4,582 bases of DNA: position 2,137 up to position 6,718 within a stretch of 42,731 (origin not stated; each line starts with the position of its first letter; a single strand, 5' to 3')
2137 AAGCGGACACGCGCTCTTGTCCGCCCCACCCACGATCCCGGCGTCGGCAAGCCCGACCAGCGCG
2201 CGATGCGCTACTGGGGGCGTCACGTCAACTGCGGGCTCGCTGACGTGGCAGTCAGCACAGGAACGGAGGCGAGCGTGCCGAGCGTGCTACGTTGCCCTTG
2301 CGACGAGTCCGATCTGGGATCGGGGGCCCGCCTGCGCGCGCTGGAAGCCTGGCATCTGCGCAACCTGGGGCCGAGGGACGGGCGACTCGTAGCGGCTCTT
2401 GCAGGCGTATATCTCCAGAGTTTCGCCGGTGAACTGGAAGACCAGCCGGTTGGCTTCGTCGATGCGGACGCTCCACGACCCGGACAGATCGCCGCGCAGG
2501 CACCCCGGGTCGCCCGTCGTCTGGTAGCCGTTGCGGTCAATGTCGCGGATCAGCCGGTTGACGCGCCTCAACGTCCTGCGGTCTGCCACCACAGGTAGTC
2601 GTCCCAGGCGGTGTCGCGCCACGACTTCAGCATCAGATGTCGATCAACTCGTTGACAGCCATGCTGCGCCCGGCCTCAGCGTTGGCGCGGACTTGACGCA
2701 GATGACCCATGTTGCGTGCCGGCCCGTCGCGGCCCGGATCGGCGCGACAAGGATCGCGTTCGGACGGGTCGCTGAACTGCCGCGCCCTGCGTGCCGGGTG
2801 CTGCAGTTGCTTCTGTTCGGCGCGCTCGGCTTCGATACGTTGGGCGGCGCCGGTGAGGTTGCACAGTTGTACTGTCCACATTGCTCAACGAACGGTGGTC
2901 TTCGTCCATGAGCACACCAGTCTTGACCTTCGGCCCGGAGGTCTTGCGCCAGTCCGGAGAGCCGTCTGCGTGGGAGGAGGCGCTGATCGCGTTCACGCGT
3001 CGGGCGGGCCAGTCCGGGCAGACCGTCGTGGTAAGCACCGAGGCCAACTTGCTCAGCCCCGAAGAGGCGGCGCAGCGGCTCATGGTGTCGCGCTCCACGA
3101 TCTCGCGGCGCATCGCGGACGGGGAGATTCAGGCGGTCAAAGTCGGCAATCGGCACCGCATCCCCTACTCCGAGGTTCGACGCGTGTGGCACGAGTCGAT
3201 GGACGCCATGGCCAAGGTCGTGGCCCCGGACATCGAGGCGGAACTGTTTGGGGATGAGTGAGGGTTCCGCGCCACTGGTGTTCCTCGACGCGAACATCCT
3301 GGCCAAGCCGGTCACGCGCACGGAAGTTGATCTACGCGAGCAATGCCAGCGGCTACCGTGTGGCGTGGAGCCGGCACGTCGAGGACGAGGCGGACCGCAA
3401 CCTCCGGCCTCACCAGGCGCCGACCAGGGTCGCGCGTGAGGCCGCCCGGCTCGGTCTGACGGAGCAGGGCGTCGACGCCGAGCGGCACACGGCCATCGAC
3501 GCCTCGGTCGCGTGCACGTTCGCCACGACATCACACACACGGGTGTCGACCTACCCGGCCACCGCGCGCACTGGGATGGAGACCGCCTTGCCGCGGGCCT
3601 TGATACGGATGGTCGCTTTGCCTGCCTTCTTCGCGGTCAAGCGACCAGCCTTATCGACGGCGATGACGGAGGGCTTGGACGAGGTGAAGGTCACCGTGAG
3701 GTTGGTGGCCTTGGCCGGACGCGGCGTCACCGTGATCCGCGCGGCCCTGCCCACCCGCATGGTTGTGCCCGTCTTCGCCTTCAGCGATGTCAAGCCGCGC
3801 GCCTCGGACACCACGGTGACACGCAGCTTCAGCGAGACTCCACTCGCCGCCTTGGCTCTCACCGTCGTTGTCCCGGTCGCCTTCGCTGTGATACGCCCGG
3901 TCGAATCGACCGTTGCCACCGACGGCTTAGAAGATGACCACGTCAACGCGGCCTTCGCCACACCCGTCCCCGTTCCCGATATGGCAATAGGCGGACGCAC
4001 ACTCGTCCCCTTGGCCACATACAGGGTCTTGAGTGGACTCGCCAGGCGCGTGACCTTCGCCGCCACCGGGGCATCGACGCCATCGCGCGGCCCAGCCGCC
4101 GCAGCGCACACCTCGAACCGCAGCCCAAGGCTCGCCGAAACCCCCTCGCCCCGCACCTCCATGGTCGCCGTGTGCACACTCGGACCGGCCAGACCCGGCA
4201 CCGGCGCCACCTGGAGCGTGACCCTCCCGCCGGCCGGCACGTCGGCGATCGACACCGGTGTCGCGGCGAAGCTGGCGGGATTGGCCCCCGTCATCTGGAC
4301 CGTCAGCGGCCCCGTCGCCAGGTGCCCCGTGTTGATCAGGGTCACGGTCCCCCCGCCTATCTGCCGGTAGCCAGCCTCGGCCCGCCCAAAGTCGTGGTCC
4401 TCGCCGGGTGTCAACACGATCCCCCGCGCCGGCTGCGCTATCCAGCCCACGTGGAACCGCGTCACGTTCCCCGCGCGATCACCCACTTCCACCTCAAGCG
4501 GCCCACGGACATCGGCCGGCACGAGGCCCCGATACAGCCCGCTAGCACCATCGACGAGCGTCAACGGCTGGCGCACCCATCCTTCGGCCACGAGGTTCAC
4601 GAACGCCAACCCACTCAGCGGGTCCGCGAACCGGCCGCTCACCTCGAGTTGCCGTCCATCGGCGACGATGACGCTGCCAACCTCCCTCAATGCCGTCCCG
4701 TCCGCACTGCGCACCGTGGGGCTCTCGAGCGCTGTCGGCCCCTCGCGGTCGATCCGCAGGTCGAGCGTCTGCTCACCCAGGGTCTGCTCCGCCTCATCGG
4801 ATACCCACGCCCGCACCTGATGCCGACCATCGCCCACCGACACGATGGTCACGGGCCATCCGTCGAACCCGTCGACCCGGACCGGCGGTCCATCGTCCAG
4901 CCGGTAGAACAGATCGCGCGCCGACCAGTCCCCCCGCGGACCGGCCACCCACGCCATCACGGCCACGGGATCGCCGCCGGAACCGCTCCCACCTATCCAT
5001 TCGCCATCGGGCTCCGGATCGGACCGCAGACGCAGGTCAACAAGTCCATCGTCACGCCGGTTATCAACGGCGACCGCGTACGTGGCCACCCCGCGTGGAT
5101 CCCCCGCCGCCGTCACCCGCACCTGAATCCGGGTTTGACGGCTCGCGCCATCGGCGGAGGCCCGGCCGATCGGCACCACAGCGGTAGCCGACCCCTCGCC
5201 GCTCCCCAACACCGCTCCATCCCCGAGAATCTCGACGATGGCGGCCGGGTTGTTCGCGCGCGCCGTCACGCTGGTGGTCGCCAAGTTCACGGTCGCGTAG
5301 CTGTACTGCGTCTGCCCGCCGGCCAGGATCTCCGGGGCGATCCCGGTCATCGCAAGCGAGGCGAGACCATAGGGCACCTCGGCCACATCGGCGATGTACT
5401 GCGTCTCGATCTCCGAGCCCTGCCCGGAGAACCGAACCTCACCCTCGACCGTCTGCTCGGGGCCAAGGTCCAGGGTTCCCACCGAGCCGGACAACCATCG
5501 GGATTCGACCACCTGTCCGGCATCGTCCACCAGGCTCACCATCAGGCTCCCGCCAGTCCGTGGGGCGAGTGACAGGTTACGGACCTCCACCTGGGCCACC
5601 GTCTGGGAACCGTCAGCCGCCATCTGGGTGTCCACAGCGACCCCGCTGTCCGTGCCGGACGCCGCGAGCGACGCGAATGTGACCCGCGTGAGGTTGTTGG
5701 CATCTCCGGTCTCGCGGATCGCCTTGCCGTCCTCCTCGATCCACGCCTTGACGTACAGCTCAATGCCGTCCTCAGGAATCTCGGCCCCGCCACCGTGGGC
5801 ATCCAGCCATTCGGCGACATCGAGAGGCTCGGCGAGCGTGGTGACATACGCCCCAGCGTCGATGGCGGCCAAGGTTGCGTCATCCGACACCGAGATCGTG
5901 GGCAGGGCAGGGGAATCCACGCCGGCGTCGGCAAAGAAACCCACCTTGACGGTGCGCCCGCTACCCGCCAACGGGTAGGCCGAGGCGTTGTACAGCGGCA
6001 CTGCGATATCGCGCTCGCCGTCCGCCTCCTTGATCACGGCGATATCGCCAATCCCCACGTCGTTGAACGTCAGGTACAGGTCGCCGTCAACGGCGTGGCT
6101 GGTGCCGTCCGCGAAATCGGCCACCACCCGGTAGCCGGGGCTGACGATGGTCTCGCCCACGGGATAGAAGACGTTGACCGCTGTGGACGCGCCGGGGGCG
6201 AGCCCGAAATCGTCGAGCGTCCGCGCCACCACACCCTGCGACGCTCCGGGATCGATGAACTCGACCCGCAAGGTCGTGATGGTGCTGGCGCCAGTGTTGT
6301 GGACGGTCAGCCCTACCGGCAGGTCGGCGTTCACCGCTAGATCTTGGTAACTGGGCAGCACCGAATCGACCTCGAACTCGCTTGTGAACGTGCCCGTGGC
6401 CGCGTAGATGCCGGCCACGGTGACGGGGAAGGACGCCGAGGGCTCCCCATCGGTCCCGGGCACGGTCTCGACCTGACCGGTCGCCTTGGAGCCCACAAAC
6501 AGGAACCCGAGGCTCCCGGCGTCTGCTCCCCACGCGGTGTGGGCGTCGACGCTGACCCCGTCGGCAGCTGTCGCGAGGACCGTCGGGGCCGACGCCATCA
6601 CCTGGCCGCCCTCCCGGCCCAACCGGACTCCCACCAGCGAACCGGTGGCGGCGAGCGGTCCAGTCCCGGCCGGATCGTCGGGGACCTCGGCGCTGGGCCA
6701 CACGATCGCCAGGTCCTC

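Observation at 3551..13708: Orphan 3385-aa mosaic surface protein with a Sec signal but no recognisable anchor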

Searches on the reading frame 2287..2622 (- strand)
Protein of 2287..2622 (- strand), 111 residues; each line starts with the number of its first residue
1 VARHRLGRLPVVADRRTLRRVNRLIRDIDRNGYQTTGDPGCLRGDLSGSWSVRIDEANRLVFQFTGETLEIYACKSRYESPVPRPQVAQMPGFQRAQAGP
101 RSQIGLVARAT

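Call 25: search_protein_families(library=pfam, proteins=[window:2287-2622:-], max_evalue=0.001)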
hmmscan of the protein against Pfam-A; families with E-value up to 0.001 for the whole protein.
window:2287-2622:- (111 aa): 1 family
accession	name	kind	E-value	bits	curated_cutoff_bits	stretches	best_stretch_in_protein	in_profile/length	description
PF06769.20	YoeB_toxin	-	2e-17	63.4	27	1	13-78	15-80/80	YoeB-like toxin of bacterial type II toxin-antitoxin system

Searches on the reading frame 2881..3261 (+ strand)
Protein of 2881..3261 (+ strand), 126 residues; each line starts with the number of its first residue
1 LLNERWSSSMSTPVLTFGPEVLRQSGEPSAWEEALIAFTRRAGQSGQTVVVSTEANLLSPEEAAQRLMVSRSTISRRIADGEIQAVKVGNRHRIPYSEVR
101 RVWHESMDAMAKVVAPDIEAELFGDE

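Call 25: search_protein_families(library=pfam, proteins=[window:2881-3261:+], max_evalue=0.001)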
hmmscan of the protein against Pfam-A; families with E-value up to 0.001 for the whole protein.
window:2881-3261:+ (126 aa): 1 family
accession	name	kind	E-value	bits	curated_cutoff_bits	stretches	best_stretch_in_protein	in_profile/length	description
PF12728.13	HTH_17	-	4.2e-11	43.4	27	1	57-101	1-45/51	Helix-turn-helix domain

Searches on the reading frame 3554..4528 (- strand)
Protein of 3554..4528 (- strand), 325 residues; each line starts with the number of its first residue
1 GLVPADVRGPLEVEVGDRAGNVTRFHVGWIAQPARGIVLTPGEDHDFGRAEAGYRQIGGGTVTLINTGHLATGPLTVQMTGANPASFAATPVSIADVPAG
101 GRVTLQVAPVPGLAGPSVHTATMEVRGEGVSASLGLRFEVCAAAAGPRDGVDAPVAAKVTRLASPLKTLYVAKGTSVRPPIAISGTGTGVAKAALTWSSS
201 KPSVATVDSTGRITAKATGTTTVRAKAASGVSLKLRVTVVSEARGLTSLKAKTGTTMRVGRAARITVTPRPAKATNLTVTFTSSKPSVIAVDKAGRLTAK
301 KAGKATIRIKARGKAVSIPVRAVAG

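Call 30: search_protein_families(library=pfam, proteins=[window:3554-4528:-], max_evalue=10)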
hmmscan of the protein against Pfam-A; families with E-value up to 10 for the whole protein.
window:3554-4528:- (325 aa): 7 families
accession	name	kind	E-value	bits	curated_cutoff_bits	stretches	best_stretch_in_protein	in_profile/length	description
PF02368.24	Big_2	-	2.3e-16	59.9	22.8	2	253-308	10-65/79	Bacterial Ig-like domain (group 2)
PF22359.2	Big-like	-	7.5e-10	39.3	27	2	195-226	3-34/48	Bacterial Ig-like domain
PF21461.3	HL_N-beta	-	8.2e-06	26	27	2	284-320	19-55/57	Hyaluronate lyase, N-terminal beta-sheet domain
PF20578.4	aBig_2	-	0.0018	18.5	27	1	188-221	30-61/89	Atrophied bacterial Ig domain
PF25354.1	Ig_NUP210_16th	-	0.011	15.6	27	1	196-224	31-60/72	NUP210-like, Ig-like domain 16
PF20869.2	FAM186A_PQQAQ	-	0.038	14.1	45.7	1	262-280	6-24/42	FAM186A, PQQAQ repeat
PF22797.1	SlpA_D2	-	0.039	15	24.5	1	205-239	63-98/102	SlpA domain II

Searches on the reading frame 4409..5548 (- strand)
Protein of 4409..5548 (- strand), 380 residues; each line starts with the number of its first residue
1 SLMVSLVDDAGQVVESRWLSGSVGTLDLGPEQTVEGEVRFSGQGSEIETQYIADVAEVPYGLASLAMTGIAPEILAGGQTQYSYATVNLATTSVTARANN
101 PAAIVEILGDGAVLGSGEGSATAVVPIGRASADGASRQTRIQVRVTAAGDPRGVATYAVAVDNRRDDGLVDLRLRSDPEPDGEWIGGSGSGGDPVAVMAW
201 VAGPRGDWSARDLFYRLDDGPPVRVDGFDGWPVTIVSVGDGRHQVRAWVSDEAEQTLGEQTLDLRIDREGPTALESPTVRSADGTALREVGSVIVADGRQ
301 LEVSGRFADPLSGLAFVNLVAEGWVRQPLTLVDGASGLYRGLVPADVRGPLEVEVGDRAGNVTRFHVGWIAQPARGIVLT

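Call 30: search_protein_families(library=pfam, proteins=[window:4409-5548:-], max_evalue=10)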
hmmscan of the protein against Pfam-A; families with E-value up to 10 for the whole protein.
window:4409-5548:- (380 aa): 1 family
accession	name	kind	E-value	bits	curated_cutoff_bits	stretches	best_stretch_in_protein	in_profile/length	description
PF19077.6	Big_13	-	0.019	15.9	27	1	230-267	63-101/102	Bacterial Ig-like domain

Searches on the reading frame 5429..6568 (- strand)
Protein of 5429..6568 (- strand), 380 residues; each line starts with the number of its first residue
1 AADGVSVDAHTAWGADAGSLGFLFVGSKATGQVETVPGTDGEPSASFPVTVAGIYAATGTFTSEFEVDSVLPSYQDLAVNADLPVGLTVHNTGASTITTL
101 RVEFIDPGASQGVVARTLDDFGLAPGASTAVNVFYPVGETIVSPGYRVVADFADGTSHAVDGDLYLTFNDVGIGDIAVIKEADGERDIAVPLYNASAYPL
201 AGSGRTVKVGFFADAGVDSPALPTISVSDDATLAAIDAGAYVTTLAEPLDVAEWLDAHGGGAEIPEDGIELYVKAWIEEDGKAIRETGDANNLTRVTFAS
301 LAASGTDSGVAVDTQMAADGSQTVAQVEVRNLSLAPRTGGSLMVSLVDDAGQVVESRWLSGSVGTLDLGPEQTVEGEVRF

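Call 30: search_protein_families(library=pfam, proteins=[window:5429-6568:-], max_evalue=10)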
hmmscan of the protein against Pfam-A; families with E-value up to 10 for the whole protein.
window:5429-6568:- (380 aa): 3 families
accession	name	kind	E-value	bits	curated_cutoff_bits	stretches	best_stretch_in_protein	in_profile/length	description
PF07705.17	CARDB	-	0.0045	17.6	22.7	1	75-151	13-84/101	CARDB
PF06832.18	BiPBP_C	-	0.12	12.7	26.8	1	313-354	45-86/90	Penicillin-Binding Protein C-terminus Family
PF02753.23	PapD_C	-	0.13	13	22.8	1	296-354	9-62/63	Pili assembly chaperone PapD, C-terminal domain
